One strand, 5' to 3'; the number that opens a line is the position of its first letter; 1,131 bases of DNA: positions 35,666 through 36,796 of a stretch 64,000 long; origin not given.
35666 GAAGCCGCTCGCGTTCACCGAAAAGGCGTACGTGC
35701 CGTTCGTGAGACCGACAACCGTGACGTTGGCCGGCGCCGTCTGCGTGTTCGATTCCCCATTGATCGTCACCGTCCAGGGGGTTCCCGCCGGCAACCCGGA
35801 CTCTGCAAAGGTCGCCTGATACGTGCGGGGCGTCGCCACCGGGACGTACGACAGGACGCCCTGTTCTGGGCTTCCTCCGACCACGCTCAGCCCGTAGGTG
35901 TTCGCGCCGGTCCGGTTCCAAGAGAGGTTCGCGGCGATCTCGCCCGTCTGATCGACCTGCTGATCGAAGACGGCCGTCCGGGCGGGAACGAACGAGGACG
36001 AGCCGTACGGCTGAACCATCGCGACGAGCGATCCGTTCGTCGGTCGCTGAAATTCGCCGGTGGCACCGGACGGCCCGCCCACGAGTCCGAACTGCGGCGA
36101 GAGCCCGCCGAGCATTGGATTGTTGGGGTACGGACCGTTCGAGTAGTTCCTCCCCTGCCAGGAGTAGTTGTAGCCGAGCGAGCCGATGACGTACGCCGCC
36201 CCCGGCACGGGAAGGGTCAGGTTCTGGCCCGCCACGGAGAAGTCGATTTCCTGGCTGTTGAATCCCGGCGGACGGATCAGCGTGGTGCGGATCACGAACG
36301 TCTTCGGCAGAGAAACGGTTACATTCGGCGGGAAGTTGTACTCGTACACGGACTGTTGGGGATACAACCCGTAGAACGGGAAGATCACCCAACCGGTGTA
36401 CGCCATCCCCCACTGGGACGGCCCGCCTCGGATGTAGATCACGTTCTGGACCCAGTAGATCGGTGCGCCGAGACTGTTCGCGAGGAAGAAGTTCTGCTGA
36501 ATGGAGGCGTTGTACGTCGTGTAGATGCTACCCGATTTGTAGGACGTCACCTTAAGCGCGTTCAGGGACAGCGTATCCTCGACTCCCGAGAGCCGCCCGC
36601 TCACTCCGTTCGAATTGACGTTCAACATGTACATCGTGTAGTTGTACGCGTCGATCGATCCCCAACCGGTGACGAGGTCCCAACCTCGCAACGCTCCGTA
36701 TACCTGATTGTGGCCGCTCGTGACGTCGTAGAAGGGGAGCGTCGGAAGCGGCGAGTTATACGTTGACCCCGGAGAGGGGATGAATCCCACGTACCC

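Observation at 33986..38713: A ~1575-aa surface protein combining an S53 protease, a thermopsin-like segment, six tandem repeats, a TM helix and a C-terminal zinc ribbon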

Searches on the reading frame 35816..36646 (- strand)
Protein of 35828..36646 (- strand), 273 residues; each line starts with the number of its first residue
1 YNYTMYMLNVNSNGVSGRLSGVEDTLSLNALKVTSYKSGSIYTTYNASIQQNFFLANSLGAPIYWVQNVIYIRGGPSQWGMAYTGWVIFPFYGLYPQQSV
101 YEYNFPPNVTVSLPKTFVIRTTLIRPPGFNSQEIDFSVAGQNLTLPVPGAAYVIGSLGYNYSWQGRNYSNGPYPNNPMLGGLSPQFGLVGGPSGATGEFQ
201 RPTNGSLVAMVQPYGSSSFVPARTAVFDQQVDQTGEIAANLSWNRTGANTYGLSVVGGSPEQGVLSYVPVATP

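Call 8: search_protein_families(library=pfam, proteins=[window:35828-36646:-], max_evalue=10)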
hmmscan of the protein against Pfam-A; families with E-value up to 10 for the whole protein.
seq(273 aa): 0 families

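Call 9: find_homologous_proteins(query=window:35828-36646:-, max_evalue=0.01)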
Query seq(273 aa) (273 aa): 6 proteins with E <= 0.01 among 641 candidates.
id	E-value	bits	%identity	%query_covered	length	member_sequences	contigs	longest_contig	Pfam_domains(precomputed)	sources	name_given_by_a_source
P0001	1.6e-60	223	52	72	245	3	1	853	-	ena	-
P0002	2.4e-57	213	54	74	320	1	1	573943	-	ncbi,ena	-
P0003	1.8e-50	190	55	63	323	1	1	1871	-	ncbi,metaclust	ncbi:hypothetical protein B1B_11596, partial [mine drainage metagenome]|metaclust:status=active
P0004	3.6e-43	166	44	79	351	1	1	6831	-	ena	-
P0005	2.9e-32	131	50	55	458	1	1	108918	-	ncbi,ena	-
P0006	2.0e-28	118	61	39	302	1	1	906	-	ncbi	ncbi:Peptidase S53 propeptide, partial [mine drainage metagenome]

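Call 29: predict_structure(alignment_id=A2)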
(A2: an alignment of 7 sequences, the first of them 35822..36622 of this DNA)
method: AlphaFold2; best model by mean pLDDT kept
length: 267 residues; sequences in the alignment: 7
mean_pLDDT: 36.7   pTM: 0.28
mean pLDDT of the five models: 36.7, 36.1, 35.6, 32.6, 31.9
residues with pLDDT >= 90: 0; 70-90: 0; 50-70: 17; < 50: 250
segments of 3 or more residues with pLDDT < 50: 1-30, 32-44, 47-56, 60-233, 247-267
pLDDT, mean of each block of 10 residues (from residue 1): 29 28 35 46 48 47 47 41 36 32 29 28 35 38 24 32 26 21 28 44 45 41 32 53 49 42 33
secondary structure, 60 per line:
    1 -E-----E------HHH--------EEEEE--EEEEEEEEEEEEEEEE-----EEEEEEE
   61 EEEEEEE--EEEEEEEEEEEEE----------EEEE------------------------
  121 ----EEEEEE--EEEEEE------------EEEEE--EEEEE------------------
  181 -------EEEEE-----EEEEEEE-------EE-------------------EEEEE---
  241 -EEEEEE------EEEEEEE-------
elements in order: E26-30 E33-48 E54-67 E70-82 E93-96 E125-130 E133-138 E151-155 E158-162 E188-192 E198-204 E233-237 E242-247 E254-260

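Call 30: search_protein_representatives(alignment_id=A2)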
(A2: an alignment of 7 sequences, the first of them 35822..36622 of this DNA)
Query: 7 sequences, 225 profile positions. Proteins with E-value up to 0.001 (for the whole library): 90; up to 1e-10: 83; up to 1e-30: 77. The best 90 are listed.
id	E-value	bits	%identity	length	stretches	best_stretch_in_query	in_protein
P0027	3.2e-111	386.4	-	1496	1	1-225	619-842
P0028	1.5e-101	354.8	-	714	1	6-225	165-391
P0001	3.4e-100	350.3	-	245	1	28-225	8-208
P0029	7.8e-99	345.9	-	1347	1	1-225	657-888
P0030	5.1e-98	343.2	-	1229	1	2-225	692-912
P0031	3.9e-97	340.3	-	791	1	2-222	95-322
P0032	1.4e-95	335.3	-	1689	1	1-225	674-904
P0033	8.8e-94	329.4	-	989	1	2-225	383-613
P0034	1.2e-93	329.0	-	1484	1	2-225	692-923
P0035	1.3e-93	328.9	-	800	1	1-225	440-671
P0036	2.3e-93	328.0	-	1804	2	4-225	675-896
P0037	8.7e-92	322.8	-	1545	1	4-225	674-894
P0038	5.0e-91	320.4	-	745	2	1-223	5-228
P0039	2.2e-90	318.3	-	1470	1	4-225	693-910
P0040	3.7e-90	317.5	-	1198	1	5-225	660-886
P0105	7.4e-11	58.1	-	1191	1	4-206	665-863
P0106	1.4e-09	54.0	-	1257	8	161-221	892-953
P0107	3.8e-09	52.5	-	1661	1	10-223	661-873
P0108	6.1e-06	42.1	-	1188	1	4-218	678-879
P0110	1.2e-05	41.1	-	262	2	45-81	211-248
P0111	9.2e-05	38.2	-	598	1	40-219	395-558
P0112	7.8e-04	35.2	-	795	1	38-214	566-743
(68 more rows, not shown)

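Call 34: search_protein_families(library=pfam, proteins=[P0105, P0106, P0107, P0108, P0110, P0111, P0112], max_evalue=0.1)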
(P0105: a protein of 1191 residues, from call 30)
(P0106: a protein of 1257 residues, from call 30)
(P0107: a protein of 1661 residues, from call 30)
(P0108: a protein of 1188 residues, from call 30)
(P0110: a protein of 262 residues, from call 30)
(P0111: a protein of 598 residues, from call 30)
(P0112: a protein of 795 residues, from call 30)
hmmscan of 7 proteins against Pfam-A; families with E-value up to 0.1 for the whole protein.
P0105 (1191 aa): 1 family
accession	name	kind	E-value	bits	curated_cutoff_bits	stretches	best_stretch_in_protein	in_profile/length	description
PF09286.16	Pro-kuma_activ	-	5.6e-23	82.2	23.5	1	59-185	16-142/143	Pro-kumamolisin, activation domain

P0106 (1257 aa): 6 families
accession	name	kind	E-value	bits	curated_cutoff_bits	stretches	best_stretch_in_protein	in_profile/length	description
PF18657.6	YDG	-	1e-122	401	25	8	435-502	10-81/85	YDG domain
PF07581.17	Glug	-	5.4e-07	30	20.5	1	203-226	2-26/28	The GLUG motif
PF25217.1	CreS_N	-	0.00011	23.1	27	0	533-546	43-56/80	Crescentin, N-terminal segment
PF13216.11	DUF4024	-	0.00014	22.1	25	0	465-478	4-17/35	Protein of unknown function (DUF4024)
PF06592.18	DUF1138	-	0.0032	18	34.8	0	433-451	19-37/73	Protein of unknown function (DUF1138)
PF01887.21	SAM_HAT_N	-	0.041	14.1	26.3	0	1005-1045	81-121/145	SAM hydroxide adenosyltransferase N-terminal domain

P0107 (1661 aa): 3 families
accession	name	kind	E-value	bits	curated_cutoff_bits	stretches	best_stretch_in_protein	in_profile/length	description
PF09286.16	Pro-kuma_activ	-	4.1e-12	47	23.5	1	77-199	16-142/143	Pro-kumamolisin, activation domain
PF00082.27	Peptidase_S8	-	6.6e-07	29.4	21.8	1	373-579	107-265/288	Subtilase family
PF08308.17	PEGA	-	0.00087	19.6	20.8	1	1563-1618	9-63/71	PEGA domain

P0108 (1188 aa): 2 families
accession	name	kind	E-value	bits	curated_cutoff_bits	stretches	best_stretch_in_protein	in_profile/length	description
PF09286.16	Pro-kuma_activ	-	9.1e-20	71.8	23.5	1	80-205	14-141/143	Pro-kumamolisin, activation domain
PF00082.27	Peptidase_S8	-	6.3e-08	32.7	21.8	1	400-593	110-260/288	Subtilase family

P0110 (262 aa): 3 families
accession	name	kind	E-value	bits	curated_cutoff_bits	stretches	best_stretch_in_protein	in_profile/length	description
PF22725.1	GFO_IDH_MocA_C3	-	2.7e-10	40.8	27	1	37-109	31-102/124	GFO/IDH/MocA C-terminal domain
PF19051.5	GFO_IDH_MocA_C2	-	1.3e-09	38.4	23.3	1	3-69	36-103/254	Oxidoreductase family, C-terminal alpha/beta domain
PF02894.22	GFO_IDH_MocA_C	-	2.8e-05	24.5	22.9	1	34-101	25-92/218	Oxidoreductase family, C-terminal alpha/beta domain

P0111 (598 aa): 3 families
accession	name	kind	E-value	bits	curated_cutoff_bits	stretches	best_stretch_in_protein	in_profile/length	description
PF14870.12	PSII_BNR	-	7.9e-25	88.2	27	4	150-284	7-137/303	Photosynthesis system II assembly factor YCF48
PF15902.12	Sortilin-Vps10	-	0.023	13.9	33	1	228-296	3-71/446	Sortilin, neurotensin receptor 3,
PF02743.24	dCache_1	-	0.079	12.9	45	0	253-287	158-192/240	Cache domain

P0112 (795 aa): 4 families
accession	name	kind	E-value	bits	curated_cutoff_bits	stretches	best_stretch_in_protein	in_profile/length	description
PF13517.12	FG-GAP_3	-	8.9e-19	68.3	26.9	4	245-313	1-60/61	FG-GAP-like repeat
PF01839.29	FG-GAP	-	3e-11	43.4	22.1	3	238-262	2-26/37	FG-GAP repeat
PF25292.1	Beta-prop_CGLA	-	2.5e-07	30.9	26.8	2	176-228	13-67/316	Lambda-carrageenase beta-propeller domain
PF23727.1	Beta-prop_FAM234A_B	-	1.3e-05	24.4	26.4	1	276-318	106-150/467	FAM234A/B beta-propeller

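Call 49: predict_structure(alignment_id=A4)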
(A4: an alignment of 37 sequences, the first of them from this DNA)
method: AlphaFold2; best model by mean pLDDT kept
length: 274 residues; sequences in the alignment: 37
mean_pLDDT: 92.2   pTM: 0.91
mean pLDDT of the five models: 92.2, 91.6, 89.6, 87.2, 86.6
residues with pLDDT >= 90: 217; 70-90: 44; 50-70: 7; < 50: 6
segments of 3 or more residues with pLDDT < 50: 269-274
pLDDT, mean of each block of 10 residues (from residue 1): 71 94 98 97 98 93 97 94 93 90 92 98 91 94 95 92 84 88 96 97 98 95 94 97 98 98 78 37
secondary structure, 60 per line:
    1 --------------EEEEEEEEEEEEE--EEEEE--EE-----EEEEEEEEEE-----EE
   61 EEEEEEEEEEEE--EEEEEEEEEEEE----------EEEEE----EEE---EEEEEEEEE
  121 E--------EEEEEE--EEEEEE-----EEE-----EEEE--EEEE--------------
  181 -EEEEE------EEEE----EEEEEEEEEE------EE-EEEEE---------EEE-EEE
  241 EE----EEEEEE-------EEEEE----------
elements in order: E15-27 E30-34 E44-53 E59-72 E75-86 E97-101 E106-108 E112-121 E130-135 E138-143 E149-151 E157-160 E163-166 E182-186 E193-196 E201-210 E220-224 E234-236 E238-242 E247-252 E260-264

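Call 52: fold_search(model_id=the predicted structure, library=pdb)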
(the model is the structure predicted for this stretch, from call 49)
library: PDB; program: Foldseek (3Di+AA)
matches with E <= 10: 696; with E <= 0.001: 0
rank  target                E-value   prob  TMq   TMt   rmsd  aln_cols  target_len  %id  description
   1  7anm_B                4.5e-03  0.28  0.16  0.10  22.4       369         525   11  Nudaurelia capensis omega virus capsid: virus-like particles expressed in Nicotiana benthamiana (released 2021-08-25)
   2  8aay_A                5.7e-03  0.21  0.16  0.10  23.6       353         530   11  Nudaurelia capensis omega virus maturation intermediate captured at pH5.6 (insect cell expressed VLPs): small class fr (released 2022-12-28)
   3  6d3u_A                6.9e-03  0.99  0.30  0.31   7.2       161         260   12  Complex structure of Ulvan lyase from Nonlaben Ulvanivorans- NLR48 (released 2018-06-06)
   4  8ac6_B                8.7e-03  0.21  0.17  0.10  22.6       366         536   11  Nudaurelia capensis omega virus maturation intermediate captured at pH5.6 (insect cell expressed VLPs): medium class f (released 2022-12-28)
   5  6d2c_A                1.0e-02  0.98  0.29  0.30   7.2       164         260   13  Structure of Ulvan lyase from Nonlaben Ulvanivorans- NLR48 (released 2018-06-06)
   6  7p7a_C                1.0e-02  0.16  0.15  0.07  24.0       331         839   10  SARS-CoV-2 spike protein in complex with sybody#68 in a 2up/1flexible conformation (released 2021-08-04)
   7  8aay_D                1.2e-02  0.14  0.14  0.08  22.4       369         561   11  Nudaurelia capensis omega virus maturation intermediate captured at pH5.6 (insect cell expressed VLPs): small class fr (released 2022-12-28)
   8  8aay_C                1.3e-02  0.20  0.17  0.10  22.4       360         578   12  Nudaurelia capensis omega virus maturation intermediate captured at pH5.6 (insect cell expressed VLPs): small class fr (released 2022-12-28)
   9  1ohf_B                1.6e-02  0.14  0.16  0.10  24.5       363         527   11  The refined structure of Nudaurelia capensis omega virus (released 2004-02-26)
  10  7zvc_A                1.7e-02  0.95  0.38  0.40  14.1       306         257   11  Second crystal form of the mature glutamic-class prolyl-endopeptidase neprosin at 1.85 A resolution. (released 2022-08-10)
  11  8ac6_A                2.0e-02  0.10  0.12  0.07  22.9       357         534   12  Nudaurelia capensis omega virus maturation intermediate captured at pH5.6 (insect cell expressed VLPs): medium class f (released 2022-12-28)
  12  8ach_B                2.2e-02  0.14  0.16  0.10  22.2       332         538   12  Nudaurelia capensis omega virus maturation intermediate captured at pH5.6 (insect cell expressed VLPs): large class fr (released 2022-12-28)
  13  9qr8_A                2.3e-02  0.91  0.38  0.40  12.2       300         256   12  Gliadin degrading prolyl endopeptidase Celiacase (neprosin C334V) (released 2025-10-22)
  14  1ohf_D                2.4e-02  0.12  0.15  0.09  23.1       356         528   13  The refined structure of Nudaurelia capensis omega virus (released 2004-02-26)
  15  8ac6_D                2.5e-02  0.16  0.17  0.10  23.1       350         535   12  Nudaurelia capensis omega virus maturation intermediate captured at pH5.6 (insect cell expressed VLPs): medium class f (released 2022-12-28)
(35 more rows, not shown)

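Call 72: find_encoding_contigs(protein=P0027, flank=3000, max_places=3)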
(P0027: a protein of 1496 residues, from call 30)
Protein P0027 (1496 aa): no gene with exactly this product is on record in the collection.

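Call 74: search_protein_families(library=pfam, proteins=[P0036], max_evalue=1)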
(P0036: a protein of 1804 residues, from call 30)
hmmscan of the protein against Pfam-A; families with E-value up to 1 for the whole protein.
P0036 (1804 aa): 3 families
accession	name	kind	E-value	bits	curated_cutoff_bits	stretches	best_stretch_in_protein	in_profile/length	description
PF09286.16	Pro-kuma_activ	-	3.8e-18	66.6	23.5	1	79-214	4-142/143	Pro-kumamolisin, activation domain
PF14348.11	DUF4400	-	0.0019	18.2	27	0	1558-1607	19-68/196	Domain of unknown function (DUF4400)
PF14354.12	Lar_restr_allev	-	0.32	11.7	28.6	1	1778-1800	5-28/58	Restriction alleviation protein Lar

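Call 81: search_solved_structures(query=A4, max_evalue=10)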
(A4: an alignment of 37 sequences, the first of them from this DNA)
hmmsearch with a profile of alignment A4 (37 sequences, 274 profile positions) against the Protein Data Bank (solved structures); distinct sequences matched with E-value up to 10: 0.

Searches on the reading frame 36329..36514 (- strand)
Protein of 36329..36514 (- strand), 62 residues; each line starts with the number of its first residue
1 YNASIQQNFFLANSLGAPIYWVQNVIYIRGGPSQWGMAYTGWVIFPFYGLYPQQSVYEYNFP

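Call 61: find_related_loci(query=A5, collection=genome_contigs, flank=6000)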
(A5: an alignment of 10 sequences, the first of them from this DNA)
Query A5 (62 aa) in genome_contigs; peptide patterns used: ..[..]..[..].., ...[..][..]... (x = any residue, [..] = any of these).
92 stretches matched a pattern; 68 encode a relative of the query (tblastn E <= 1e-3); 68 distinct loci.
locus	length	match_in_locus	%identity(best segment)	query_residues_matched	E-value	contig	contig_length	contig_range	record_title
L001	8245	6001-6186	79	1-62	9e-31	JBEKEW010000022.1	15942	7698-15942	MAG: Thermoplasmata archaeon isolate SPRUCE 215 SPRUCE_215_22, whole genome shotgun sequence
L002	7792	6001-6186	81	1-62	7e-30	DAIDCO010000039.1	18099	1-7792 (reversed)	MAG TPA_asm: bacterium isolate clean3188 NODE_39_length_18099_cov_8.590168, whole genome shotgun sequence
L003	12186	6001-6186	71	1-62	9e-30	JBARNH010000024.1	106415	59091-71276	MAG: Thermoplasmata archaeon isolate MFD06118_ilm_asm_bin36 k127_241608, whole genome shotgun sequence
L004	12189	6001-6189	78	1-62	2e-29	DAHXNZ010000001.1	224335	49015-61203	MAG TPA_asm: Thermoplasmata archaeon isolate clean313 NODE_1_length_224335_cov_21.189654, whole genome shotgun sequence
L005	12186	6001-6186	74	1-62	2e-29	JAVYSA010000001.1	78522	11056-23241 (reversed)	MAG: Thermoplasmata archaeon isolate DRTY-16_202007_bins_23 DRTY-16_202007_bins_23_scaffold_1, whole genome shotgun sequ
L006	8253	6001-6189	83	1-62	1e-29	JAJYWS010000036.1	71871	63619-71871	MAG: Thermoplasmata archaeon isolate FK3.bin132 NODE_621_length_71871_cov_21.067239, whole genome shotgun sequence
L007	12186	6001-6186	76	1-62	3e-29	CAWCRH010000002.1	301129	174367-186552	MAG: uncultured Thermoplasmata archaeon isolate MFD03323.bin.2.126 genome assembly, contig: contig_26482, whole genome s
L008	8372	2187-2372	76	1-62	3e-29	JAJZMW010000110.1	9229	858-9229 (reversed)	MAG: Thermoplasmata archaeon isolate MAS3.bin44 NODE_15387_length_9229_cov_1.445616, whole genome shotgun sequence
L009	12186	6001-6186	76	1-62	6e-29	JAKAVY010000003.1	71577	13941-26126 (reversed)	MAG: Thermoplasmata archaeon isolate YP4.bin26 NODE_517_length_71577_cov_2.566396, whole genome shotgun sequence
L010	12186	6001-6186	73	1-62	2e-28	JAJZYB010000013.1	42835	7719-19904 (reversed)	MAG: Thermoplasmata archaeon isolate TL1-5.bin109 NODE_890_length_42835_cov_2.277138, whole genome shotgun sequence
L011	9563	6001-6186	71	1-62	2e-28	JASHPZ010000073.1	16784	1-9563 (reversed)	MAG: Thermoplasmata archaeon isolate JOPF062 JOPF_A013_contig_70303, whole genome shotgun sequence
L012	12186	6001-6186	68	1-62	1e-28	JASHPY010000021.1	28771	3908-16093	MAG: Thermoplasmata archaeon isolate JOPF061 JOPF_A07C_contig_22755, whole genome shotgun sequence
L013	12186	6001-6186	73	1-62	1e-28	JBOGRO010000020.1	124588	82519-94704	MAG: Thermoplasmata archaeon isolate TC-S_metawrap_bin.78 k127_2583497, whole genome shotgun sequence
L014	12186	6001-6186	77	1-62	3e-28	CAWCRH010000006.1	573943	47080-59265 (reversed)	MAG: uncultured Thermoplasmata archaeon isolate MFD03323.bin.2.126 genome assembly, contig: contig_26489, whole genome s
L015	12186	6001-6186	73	1-62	3e-28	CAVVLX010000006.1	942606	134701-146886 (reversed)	MAG: uncultured Thermoplasmata archaeon isolate MFD09222.bin.2.58 genome assembly, contig: contig_44249, whole genome sh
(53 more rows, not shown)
